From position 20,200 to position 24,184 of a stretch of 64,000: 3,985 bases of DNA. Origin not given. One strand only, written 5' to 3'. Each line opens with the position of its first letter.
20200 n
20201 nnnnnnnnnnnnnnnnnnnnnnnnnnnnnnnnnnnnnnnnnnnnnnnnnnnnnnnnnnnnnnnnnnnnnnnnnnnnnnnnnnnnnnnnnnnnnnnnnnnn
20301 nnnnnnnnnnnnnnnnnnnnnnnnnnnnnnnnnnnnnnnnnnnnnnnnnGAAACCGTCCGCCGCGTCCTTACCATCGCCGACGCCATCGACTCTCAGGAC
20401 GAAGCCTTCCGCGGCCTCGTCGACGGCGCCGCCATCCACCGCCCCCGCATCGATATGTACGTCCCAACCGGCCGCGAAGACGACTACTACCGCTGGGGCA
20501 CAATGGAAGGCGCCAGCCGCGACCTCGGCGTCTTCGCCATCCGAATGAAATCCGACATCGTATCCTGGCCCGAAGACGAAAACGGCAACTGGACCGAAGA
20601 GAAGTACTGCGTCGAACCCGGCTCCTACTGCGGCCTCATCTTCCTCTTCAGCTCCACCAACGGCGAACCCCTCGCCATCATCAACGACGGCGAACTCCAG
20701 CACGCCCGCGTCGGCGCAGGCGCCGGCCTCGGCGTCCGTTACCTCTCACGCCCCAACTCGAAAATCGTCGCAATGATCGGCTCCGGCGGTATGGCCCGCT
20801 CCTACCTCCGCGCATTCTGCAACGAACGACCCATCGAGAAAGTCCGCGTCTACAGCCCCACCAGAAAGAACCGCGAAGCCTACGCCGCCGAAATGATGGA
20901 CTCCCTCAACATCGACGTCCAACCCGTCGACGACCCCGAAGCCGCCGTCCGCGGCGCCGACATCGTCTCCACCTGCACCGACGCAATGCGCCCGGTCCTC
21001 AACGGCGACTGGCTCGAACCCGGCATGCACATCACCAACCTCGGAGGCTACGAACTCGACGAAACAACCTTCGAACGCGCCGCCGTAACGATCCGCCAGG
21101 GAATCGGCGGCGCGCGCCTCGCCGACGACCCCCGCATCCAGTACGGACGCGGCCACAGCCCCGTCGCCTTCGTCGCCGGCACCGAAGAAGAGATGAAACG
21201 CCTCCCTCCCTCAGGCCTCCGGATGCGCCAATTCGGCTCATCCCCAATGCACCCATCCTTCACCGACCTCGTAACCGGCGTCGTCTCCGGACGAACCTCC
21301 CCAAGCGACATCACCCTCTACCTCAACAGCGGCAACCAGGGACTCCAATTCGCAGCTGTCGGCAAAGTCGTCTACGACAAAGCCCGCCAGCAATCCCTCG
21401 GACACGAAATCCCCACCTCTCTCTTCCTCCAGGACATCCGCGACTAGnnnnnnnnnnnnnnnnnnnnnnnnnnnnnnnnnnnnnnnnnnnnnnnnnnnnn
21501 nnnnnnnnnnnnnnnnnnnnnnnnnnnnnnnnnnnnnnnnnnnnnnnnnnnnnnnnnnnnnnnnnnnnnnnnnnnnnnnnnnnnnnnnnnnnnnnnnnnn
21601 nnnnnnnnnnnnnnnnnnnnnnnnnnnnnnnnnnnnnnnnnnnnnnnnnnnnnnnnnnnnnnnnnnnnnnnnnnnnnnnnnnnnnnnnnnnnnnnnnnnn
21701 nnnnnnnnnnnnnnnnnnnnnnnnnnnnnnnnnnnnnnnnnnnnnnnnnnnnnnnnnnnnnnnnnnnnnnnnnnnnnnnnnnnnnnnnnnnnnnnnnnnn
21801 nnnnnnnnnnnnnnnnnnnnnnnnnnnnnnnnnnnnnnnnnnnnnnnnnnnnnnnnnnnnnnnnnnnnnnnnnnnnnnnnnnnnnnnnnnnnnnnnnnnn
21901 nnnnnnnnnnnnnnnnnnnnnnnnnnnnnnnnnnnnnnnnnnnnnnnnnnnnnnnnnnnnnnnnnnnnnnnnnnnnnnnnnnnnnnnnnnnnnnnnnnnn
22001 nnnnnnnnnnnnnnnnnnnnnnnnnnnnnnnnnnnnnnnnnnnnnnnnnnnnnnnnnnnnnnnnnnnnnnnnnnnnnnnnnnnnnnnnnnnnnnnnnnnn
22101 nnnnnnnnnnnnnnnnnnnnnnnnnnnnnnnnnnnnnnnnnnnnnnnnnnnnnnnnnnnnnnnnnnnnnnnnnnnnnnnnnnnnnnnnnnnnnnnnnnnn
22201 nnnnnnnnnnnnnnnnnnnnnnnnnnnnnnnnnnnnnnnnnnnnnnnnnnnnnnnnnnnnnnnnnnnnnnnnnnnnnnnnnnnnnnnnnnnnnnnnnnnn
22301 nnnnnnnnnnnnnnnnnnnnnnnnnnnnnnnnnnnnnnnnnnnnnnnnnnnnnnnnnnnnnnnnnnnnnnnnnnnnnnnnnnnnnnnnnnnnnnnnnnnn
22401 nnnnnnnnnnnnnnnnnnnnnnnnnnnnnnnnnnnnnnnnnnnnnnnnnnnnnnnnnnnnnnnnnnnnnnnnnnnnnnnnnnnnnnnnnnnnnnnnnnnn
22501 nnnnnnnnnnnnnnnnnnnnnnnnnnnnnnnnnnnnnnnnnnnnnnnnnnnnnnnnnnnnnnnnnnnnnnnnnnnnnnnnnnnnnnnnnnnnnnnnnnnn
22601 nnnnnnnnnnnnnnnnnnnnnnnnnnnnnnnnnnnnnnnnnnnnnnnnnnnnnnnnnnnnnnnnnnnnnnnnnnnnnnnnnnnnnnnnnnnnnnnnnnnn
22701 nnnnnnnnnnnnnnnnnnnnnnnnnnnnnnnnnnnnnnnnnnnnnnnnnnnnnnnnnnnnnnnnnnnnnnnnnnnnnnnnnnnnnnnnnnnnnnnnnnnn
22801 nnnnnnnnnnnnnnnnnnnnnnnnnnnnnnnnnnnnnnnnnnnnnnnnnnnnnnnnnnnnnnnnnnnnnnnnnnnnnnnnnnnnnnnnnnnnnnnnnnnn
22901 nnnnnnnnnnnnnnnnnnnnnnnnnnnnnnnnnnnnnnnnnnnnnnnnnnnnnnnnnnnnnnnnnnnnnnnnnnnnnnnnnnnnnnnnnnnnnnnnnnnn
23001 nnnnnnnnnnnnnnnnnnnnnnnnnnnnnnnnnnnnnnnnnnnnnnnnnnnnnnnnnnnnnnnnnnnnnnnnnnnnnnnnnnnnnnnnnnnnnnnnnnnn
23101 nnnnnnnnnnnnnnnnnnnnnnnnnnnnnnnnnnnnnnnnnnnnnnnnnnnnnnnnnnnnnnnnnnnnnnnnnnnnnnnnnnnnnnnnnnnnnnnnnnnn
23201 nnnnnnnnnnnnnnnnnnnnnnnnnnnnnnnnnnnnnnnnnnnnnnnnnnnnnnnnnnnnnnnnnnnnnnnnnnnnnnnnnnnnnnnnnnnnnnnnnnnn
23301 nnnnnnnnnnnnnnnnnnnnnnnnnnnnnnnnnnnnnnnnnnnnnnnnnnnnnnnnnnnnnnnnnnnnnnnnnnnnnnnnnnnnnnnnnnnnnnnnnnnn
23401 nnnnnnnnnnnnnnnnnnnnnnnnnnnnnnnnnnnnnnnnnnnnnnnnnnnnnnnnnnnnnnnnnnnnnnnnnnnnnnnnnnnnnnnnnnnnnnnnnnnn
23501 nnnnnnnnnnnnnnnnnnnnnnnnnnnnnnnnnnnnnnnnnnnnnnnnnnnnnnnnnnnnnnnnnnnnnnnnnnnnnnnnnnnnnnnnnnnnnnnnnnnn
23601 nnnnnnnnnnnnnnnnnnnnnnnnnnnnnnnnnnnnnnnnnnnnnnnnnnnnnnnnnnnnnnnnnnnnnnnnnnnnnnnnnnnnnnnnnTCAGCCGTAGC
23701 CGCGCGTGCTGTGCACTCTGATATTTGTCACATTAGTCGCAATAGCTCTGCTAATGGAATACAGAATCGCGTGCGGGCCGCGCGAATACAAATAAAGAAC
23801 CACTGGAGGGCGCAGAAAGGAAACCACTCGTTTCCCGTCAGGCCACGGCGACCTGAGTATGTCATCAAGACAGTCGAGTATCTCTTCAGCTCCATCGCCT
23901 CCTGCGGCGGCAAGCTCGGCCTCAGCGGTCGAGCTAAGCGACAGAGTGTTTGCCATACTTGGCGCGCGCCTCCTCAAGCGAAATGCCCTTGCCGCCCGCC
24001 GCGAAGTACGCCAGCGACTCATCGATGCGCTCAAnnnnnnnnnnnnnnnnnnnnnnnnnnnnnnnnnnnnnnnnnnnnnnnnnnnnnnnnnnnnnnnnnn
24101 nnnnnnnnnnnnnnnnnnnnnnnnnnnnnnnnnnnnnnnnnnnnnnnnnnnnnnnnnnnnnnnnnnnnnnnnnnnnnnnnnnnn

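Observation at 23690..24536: Panacea-domain (SocA-like) antitoxin candidate with an overlapping unknown 88-aa partner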

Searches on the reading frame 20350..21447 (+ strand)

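Call 97: search_protein_families(library=pfam, proteins=[window:20350-21447:+], max_evalue=0.01)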
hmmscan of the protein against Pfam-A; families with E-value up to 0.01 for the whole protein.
window:20350-21447:+ (365 aa): 3 families
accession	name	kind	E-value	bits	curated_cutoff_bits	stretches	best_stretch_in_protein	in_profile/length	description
PF02423.21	OCD_Mu_crystall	-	1.2e-36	126.8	24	1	96-348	88-313/314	Ornithine cyclodeaminase/mu-crystallin family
PF01488.26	Shikimate_DH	-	1.2e-06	29.1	24.3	1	135-227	10-100/138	Shikimate / quinate 5-dehydrogenase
PF03807.23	F420_oxidored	-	0.002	19.1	21.6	1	140-207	2-64/94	NADP oxidoreductase coenzyme F420-dependent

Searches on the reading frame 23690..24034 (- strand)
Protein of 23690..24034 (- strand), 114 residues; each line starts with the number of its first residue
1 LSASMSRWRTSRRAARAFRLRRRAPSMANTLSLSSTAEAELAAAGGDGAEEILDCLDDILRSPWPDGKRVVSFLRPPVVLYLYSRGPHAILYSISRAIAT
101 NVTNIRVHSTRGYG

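Call 4: search_protein_families(library=pfam, proteins=[window:23690-24034:-], max_evalue=1)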
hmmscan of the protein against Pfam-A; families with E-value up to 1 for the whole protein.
window:23690-24034:- (114 aa): 1 family
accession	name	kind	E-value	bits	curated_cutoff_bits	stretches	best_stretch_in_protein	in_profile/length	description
PF07381.18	EarA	-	0.13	12.5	22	1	72-106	8-43/90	EarA-like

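Call 5: search_protein_families(library=ncbifam, proteins=[window:23690-24034:-], max_evalue=1)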
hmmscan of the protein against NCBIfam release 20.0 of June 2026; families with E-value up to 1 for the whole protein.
window:23690-24034:- (114 aa): 0 families
